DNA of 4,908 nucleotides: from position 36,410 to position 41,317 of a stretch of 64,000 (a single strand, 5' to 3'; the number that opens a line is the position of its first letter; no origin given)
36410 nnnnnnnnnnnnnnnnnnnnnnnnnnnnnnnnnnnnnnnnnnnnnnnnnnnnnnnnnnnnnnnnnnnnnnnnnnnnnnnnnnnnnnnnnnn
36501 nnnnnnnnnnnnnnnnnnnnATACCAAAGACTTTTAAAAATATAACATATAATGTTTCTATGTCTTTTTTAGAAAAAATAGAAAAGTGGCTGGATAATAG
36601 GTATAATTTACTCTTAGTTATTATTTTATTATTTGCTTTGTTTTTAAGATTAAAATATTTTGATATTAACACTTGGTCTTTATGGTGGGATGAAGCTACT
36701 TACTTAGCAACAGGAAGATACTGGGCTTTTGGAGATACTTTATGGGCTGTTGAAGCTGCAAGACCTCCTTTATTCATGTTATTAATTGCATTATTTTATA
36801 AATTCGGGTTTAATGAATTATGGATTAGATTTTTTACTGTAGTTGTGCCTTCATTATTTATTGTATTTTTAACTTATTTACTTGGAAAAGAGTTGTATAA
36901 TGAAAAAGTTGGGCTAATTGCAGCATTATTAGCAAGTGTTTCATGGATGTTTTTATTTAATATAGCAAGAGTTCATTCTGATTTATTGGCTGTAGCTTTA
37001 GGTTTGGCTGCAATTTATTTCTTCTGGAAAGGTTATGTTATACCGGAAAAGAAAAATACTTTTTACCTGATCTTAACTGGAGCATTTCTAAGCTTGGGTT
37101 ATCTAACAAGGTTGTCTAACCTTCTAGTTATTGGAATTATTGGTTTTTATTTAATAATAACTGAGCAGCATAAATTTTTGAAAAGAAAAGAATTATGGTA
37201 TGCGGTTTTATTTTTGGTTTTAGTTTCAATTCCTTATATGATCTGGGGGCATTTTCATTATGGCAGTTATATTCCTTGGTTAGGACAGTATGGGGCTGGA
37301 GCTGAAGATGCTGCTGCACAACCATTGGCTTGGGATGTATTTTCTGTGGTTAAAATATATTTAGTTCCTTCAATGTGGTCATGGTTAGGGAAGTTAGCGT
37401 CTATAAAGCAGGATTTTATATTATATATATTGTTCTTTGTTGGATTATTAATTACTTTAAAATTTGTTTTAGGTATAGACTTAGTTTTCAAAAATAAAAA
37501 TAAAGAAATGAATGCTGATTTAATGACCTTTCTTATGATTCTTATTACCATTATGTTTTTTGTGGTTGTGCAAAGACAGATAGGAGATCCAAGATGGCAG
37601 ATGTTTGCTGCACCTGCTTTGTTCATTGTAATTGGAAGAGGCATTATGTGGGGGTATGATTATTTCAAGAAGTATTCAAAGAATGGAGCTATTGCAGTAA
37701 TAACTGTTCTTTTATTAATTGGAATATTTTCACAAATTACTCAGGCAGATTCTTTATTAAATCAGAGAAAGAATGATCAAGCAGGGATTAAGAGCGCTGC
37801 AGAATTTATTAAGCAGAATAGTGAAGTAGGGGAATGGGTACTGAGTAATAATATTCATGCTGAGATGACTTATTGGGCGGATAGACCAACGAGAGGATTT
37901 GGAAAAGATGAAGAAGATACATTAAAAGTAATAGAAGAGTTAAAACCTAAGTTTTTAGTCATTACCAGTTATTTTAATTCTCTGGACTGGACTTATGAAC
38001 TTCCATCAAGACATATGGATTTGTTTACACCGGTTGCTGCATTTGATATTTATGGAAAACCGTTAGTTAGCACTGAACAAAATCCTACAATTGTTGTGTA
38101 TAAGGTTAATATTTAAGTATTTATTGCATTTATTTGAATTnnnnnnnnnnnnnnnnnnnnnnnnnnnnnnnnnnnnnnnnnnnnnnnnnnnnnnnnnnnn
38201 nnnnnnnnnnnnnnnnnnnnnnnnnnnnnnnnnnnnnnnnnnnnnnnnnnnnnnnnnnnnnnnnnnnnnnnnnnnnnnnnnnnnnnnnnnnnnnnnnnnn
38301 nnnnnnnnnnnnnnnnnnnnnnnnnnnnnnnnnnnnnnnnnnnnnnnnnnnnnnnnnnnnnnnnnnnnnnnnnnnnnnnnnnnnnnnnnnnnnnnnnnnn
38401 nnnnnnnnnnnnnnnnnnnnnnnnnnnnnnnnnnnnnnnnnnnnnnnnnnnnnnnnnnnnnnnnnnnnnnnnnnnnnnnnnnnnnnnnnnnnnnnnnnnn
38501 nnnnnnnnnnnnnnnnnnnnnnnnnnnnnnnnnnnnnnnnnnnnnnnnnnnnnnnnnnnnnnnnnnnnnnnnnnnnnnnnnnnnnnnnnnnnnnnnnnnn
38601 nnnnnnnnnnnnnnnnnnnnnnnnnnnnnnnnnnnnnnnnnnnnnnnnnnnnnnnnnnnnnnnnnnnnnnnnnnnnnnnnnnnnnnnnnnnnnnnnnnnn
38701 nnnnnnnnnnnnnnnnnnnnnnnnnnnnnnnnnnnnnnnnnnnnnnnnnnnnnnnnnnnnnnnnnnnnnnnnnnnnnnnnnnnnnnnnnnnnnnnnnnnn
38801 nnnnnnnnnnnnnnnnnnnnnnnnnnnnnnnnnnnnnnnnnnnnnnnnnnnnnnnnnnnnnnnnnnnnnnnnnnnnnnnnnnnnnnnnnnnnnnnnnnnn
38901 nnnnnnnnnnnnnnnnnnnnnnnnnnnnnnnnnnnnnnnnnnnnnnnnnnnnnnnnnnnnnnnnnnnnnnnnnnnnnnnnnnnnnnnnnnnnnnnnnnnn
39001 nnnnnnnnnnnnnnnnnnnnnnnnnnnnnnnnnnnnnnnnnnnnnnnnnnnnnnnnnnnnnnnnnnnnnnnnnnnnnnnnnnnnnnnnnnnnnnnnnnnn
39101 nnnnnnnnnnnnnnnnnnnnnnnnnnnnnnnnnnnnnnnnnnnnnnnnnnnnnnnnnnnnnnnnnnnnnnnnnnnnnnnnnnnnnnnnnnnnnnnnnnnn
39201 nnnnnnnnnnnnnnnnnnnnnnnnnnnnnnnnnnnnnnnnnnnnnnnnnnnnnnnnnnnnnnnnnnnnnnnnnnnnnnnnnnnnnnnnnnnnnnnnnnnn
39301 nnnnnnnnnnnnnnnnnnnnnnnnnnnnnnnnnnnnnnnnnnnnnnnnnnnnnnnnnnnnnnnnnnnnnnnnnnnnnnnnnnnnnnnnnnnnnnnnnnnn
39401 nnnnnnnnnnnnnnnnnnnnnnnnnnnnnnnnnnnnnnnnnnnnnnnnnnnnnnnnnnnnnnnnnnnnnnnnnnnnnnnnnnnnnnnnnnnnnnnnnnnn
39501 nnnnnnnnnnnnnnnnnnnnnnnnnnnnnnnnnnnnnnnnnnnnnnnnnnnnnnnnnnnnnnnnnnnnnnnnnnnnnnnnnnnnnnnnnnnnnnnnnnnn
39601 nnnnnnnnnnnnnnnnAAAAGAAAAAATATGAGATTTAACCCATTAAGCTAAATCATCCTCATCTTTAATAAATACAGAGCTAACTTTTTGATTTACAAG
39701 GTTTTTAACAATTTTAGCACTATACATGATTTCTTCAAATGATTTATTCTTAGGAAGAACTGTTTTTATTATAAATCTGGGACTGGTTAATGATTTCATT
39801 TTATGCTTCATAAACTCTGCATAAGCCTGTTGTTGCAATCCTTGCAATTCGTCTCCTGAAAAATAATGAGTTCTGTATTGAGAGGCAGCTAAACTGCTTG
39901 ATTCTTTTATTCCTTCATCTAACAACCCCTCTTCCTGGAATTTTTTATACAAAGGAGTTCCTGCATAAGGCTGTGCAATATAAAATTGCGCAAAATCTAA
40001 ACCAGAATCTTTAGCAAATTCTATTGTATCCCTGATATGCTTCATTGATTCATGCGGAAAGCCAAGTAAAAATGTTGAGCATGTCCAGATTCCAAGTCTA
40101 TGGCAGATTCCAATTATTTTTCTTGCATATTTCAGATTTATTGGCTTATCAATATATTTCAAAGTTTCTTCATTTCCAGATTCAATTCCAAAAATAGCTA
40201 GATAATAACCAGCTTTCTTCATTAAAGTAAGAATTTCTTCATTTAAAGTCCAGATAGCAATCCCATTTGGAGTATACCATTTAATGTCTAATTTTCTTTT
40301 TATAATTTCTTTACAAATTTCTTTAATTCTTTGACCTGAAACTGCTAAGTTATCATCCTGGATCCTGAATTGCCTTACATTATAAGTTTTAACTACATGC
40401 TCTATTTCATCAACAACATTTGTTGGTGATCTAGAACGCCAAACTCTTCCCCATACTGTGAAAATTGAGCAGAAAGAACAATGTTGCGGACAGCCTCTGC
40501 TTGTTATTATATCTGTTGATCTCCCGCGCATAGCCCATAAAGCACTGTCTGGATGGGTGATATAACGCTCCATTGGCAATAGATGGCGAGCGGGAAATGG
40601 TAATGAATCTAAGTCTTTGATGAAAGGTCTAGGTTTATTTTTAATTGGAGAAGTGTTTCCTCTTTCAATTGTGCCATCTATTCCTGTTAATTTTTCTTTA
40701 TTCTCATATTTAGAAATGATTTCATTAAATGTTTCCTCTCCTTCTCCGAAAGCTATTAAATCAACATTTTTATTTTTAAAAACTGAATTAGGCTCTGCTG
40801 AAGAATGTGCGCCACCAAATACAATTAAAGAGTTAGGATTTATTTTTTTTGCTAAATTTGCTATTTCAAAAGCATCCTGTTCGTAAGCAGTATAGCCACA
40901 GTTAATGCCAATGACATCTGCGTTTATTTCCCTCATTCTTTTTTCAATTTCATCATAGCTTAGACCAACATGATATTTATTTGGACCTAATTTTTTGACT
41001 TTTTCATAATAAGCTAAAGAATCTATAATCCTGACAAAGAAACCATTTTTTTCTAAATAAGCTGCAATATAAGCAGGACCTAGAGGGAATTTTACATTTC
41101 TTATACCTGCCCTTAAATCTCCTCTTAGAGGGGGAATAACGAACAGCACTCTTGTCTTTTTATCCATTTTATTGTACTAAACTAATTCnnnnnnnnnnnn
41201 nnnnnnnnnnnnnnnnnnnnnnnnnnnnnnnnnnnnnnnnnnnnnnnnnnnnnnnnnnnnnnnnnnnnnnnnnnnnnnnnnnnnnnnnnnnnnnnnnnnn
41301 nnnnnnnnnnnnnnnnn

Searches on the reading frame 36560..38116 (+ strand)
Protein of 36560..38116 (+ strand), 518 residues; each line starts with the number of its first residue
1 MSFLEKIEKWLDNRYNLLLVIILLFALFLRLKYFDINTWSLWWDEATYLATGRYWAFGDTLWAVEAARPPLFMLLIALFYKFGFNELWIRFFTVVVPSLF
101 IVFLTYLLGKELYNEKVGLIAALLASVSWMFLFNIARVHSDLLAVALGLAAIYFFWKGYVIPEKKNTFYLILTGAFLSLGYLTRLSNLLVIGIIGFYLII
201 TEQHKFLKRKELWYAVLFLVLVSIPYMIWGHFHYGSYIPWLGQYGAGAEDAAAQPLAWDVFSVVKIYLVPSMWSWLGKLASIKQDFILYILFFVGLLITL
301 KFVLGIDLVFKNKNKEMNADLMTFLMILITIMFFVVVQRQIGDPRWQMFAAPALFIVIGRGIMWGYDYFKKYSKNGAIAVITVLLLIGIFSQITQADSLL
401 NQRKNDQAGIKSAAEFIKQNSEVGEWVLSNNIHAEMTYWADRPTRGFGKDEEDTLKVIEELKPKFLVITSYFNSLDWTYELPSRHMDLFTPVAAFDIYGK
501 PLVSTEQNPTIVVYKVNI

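Call 22: search_protein_families(library=pfam, proteins=[window:36560-38116:+], max_evalue=0.00001)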
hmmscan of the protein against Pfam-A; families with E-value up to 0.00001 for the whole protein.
window:36560-38116:+ (518 aa): 2 families
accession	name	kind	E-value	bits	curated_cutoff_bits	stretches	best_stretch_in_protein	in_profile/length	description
PF13231.12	PMT_2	-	1.6e-16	61.4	26.1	1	68-229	2-160/160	Dolichyl-phosphate-mannose-protein mannosyltransferase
PF02366.24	PMT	-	3.5e-06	27.2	22.7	1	77-231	72-235/245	Dolichyl-phosphate-mannose-protein mannosyltransferase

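Call 82: search_solved_structures(query=window:36560-38116:+, max_evalue=0.01)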
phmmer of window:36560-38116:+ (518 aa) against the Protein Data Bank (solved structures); distinct sequences matched with E-value up to 0.01: 0.

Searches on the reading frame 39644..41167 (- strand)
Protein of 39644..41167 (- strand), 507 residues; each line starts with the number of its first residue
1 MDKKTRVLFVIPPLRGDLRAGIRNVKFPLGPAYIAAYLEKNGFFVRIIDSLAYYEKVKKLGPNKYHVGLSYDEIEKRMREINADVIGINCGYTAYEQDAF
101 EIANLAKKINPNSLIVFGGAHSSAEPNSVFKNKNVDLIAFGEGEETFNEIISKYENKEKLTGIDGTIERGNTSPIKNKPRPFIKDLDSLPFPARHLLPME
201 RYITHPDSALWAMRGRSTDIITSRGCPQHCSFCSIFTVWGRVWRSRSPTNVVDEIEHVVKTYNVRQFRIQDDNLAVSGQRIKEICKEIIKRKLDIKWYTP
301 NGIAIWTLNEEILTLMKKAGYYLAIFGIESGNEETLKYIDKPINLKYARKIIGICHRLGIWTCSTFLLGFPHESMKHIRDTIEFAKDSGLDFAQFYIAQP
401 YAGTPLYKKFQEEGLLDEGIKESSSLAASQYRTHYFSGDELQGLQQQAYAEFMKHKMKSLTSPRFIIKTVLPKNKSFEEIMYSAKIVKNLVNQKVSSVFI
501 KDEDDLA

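Call 4: search_protein_families(library=pfam, proteins=[window:39644-41167:-], max_evalue=0.01)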
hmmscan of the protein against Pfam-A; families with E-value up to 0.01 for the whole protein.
window:39644-41167:- (507 aa): 3 families
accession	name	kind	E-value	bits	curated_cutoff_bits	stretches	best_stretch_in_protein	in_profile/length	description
PF04055.27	Radical_SAM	-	7.9e-21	75.4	29.5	1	220-385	1-166/166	Radical SAM superfamily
PF02310.24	B12-binding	-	8.2e-19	68.1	32.1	1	26-150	12-120/121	B12 binding domain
PF19864.5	Radical_SAM_N2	-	0.0039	17.1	29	1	111-158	84-129/151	Radical SAM proteins, N-terminal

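Call 5: search_protein_families(library=ncbifam, proteins=[window:39644-41167:-], max_evalue=0.001)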
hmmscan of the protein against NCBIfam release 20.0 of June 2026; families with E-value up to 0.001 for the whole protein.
window:39644-41167:- (507 aa): 28 families (the best 25 are shown)
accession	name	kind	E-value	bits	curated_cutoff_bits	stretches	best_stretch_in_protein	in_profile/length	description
NF038361.1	rSAM_Sden_1168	equivalog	2.5e-63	214.5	575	1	3-416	61-479/560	Sden_1168 family B12-binding radical SAM P-methyltransferase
TIGR03471.1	HpnJ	equivalog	1.1e-53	182.8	577.6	1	90-452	76-432/472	hopanoid biosynthesis associated radical SAM protein HpnJ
TIGR02026.1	BchE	equivalog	8.9e-50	170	481.35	1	69-413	50-390/497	magnesium-protoporphyrin IX monomethyl ester anaerobic oxidative cyclase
NF050148.1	rSAM_ApyD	equivalog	4.5e-39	134.4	750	1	24-413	21-396/645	RiPP biosynthesis radical SAM protein ApyD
TIGR04072.2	rSAM_ladder_B12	equivalog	5.2e-37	127.5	360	2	214-440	177-399/443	lipid biosynthesis B12-binding/radical SAM protein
TIGR04479.1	bcpD_PhpK_rSAM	subfamily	5.8e-36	123.9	600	1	71-409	99-430/504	PhpK family radical SAM P-methyltransferase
TIGR04014.1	B12_SAM_MJ_0865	equivalog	3e-32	111.9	360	1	73-464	29-409/434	methyl-coenzyme M reductase glutamine C-methyltransferase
TIGR04367.1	HpnR_B12_rSAM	equivalog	1e-31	110.1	650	1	72-408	50-371/490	hopanoid C-3 methylase HpnR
TIGR03975.1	rSAM_ocin_1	subfamily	2.1e-27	95.9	281.85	1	72-378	118-420/606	RiPP maturation radical SAM C-methyltransferase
TIGR04385.1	B12_rSAM_cofa1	equivalog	2.3e-25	89.7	450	1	104-384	91-360/438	B12 lower ligand biosynthesis radical SAM protein BzaD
TIGR04013.1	B12_SAM_MJ_1487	hypoth_equivalog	2.8e-22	79.1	251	1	78-387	35-332/382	TIGR04013 family B12-binding domain/radical SAM domain-containing protein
TIGR04190.1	B12_SAM_Ta0216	equivalog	3.3e-22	78.8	500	1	27-387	36-393/554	TIGR04190 family B12-binding domain/radical SAM domain protein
NF033712.0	B12_rSAM_KedN5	subfamily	8.2e-21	73.9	700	1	80-291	60-267/624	KedN5 family methylcobalamin-dependent radical SAM C-methyltransferase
NF033070.1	rSAM_AprD4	equivalog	1.8e-20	73.3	500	1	162-441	147-420/456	AprD4 family radical SAM diol-dehydratase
TIGR04295.1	B12_rSAM_oligo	hypoth_equivalog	4.5e-17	61.9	400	1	19-346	16-319/422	TIGR04295 family B12-binding domain-containing radical SAM protein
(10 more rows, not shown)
